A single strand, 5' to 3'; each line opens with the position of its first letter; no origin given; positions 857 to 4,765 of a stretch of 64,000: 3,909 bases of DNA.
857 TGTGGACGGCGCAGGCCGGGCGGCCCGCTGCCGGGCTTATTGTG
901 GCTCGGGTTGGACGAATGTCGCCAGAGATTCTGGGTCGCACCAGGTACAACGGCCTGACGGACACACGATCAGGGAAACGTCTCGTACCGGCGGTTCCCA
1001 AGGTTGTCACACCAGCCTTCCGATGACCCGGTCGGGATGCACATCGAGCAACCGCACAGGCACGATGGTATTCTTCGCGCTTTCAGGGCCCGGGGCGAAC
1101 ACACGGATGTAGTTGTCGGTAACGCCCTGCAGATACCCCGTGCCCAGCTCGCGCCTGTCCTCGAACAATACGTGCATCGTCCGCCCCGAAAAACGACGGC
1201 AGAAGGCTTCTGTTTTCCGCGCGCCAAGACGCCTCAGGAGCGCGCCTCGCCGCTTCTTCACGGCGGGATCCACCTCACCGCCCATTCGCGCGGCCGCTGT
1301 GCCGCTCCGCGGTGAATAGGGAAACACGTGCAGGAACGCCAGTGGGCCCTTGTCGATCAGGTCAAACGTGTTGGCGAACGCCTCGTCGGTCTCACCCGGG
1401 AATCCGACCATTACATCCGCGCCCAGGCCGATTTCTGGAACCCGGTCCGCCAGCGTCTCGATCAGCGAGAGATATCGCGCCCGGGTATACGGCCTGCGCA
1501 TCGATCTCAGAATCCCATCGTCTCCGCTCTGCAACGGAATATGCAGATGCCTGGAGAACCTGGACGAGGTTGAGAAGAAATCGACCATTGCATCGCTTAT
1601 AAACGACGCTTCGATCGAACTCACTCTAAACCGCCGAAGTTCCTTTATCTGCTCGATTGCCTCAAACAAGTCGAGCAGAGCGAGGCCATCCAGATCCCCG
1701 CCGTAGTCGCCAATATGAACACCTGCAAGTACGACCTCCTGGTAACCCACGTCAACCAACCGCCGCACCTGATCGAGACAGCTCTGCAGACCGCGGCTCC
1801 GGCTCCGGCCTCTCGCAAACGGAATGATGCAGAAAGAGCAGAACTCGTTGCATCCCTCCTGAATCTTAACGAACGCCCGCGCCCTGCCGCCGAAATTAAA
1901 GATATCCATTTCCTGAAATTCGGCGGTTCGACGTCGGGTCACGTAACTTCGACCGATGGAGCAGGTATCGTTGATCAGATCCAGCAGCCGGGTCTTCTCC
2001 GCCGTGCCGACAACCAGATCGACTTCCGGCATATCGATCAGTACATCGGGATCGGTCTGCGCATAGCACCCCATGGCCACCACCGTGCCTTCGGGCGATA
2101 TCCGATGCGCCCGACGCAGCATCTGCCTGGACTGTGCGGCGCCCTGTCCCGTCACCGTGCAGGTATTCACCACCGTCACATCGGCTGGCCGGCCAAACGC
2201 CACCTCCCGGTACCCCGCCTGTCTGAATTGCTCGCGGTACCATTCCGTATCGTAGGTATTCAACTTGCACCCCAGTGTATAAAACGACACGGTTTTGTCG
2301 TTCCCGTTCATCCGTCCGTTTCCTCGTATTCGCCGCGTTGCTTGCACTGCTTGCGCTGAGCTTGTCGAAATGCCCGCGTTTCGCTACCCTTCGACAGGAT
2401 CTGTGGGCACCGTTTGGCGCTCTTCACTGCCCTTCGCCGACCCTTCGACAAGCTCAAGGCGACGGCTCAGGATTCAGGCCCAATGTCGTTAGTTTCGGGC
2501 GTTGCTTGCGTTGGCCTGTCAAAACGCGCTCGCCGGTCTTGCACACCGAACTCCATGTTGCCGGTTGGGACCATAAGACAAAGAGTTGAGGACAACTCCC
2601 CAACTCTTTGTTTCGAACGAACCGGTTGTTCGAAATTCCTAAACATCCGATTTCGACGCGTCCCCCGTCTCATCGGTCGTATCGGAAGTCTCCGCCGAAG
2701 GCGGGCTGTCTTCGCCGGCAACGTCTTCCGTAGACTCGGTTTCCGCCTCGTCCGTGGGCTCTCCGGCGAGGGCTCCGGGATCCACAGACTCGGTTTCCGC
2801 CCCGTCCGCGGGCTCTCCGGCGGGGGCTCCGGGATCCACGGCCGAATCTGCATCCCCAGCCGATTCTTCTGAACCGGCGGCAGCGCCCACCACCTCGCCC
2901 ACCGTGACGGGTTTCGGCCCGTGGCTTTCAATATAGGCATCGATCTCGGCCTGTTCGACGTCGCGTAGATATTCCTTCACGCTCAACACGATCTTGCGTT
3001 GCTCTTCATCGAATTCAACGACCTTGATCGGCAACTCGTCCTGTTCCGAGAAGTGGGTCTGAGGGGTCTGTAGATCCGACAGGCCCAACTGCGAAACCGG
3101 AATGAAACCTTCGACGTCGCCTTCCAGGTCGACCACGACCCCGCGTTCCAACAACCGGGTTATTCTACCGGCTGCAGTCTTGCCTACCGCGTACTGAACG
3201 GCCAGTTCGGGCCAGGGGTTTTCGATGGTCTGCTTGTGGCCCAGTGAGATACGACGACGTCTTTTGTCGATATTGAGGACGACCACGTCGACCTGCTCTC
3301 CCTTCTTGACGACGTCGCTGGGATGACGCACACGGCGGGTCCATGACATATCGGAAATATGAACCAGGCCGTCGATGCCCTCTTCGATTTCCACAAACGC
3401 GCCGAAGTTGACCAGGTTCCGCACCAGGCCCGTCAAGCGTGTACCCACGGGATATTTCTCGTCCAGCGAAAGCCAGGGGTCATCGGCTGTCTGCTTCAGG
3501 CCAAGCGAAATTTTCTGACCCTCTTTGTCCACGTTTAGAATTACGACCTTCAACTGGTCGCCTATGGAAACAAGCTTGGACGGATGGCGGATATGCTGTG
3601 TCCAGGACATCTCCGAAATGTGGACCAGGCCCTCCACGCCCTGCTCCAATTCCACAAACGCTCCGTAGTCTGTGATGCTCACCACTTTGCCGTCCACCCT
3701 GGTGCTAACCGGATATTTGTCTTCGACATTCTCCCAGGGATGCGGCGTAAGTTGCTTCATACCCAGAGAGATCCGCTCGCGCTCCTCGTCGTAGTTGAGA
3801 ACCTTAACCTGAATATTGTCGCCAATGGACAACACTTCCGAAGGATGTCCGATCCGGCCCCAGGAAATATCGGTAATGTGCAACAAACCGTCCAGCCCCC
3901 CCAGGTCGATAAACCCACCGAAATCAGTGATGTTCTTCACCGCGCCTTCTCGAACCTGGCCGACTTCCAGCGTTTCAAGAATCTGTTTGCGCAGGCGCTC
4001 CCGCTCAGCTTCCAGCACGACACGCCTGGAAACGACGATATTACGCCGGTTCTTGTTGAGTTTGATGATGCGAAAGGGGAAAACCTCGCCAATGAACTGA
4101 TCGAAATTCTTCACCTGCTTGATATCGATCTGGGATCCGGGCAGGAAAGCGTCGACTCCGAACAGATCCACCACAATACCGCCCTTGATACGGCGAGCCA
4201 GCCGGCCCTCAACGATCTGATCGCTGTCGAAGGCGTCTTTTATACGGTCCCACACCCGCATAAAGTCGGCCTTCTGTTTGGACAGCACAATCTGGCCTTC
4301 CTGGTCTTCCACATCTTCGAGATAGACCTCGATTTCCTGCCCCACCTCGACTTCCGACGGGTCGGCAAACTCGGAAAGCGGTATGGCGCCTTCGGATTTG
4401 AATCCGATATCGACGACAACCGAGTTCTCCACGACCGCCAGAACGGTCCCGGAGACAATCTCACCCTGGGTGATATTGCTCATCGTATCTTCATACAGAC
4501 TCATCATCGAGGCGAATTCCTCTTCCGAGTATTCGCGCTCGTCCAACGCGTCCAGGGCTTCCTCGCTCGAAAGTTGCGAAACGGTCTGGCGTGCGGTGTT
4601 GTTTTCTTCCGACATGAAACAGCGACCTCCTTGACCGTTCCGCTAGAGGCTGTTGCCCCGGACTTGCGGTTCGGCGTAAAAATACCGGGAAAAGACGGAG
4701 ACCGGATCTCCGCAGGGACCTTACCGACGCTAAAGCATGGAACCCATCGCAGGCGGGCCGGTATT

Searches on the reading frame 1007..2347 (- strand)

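Call 73: search_protein_families(library=pfam, proteins=[window:1007-2347:-], max_evalue=0.00001)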
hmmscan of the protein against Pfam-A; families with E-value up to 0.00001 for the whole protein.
window:1007-2347:- (446 aa): 2 families
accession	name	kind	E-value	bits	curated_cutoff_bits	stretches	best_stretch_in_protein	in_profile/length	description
PF00919.26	UPF0004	-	4.6e-23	81.5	27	1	20-114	2-98/98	Uncharacterized protein family UPF0004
PF04055.27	Radical_SAM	-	2.7e-22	80.1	29.5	1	161-331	2-166/166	Radical SAM superfamily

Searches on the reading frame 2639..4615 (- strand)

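Call 73: search_protein_families(library=pfam, proteins=[window:2639-4615:-], max_evalue=0.00001)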
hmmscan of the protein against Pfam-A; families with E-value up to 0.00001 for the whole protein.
window:2639-4615:- (658 aa): 5 families
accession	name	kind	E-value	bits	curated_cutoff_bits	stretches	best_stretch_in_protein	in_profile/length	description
PF00575.29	S1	-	3.2e-97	319.4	22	6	388-461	2-74/74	S1 RNA binding domain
PF23459.1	S1_RRP5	-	1.8e-26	92.9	27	1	306-366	6-65/72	RRP5 S1 domain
PF21710.3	Spt6_S1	-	7.8e-10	39.4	27.5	0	311-375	24-88/91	Spt6, S1/OB domain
PF17092.11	PCB_OB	-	1.2e-08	36.1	27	0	383-444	24-95/111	Penicillin-binding protein OB-like domain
PF13509.12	S1_2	-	3.6e-07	30.6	21.8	0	51-99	2-48/61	S1 domain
